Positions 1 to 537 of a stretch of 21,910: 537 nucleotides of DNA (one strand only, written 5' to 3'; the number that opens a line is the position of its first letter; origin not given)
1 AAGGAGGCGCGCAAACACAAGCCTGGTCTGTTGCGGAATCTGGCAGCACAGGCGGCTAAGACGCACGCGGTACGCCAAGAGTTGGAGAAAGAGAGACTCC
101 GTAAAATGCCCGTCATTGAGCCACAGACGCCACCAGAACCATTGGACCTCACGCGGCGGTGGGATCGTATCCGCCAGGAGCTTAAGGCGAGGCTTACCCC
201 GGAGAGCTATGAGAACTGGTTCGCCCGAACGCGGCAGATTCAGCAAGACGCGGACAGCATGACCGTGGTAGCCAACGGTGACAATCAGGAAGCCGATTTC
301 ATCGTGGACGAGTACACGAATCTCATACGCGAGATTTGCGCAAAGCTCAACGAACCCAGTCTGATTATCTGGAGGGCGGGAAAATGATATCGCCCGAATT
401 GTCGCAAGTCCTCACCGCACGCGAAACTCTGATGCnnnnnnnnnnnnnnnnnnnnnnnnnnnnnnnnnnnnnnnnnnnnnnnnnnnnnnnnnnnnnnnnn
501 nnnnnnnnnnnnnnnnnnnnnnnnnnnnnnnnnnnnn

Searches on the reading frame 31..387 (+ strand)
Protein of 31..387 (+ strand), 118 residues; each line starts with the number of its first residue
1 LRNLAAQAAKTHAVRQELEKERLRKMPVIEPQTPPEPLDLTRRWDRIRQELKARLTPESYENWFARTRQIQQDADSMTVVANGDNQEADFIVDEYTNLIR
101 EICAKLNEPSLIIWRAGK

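Call 30: search_protein_families(library=pfam, proteins=[window:31-387:+], max_evalue=0.1)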
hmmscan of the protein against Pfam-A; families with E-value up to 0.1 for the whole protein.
window:31-387:+ (118 aa): 2 families
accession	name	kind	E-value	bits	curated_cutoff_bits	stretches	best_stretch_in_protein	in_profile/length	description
PF11638.13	DnaA_N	-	4.9e-06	26.6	24.6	1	43-103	3-63/65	DnaA N-terminal domain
PF11716.13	MDMPI_N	-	0.09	13.9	24.2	0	4-75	49-120/140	Mycothiol maleylpyruvate isomerase N-terminal domain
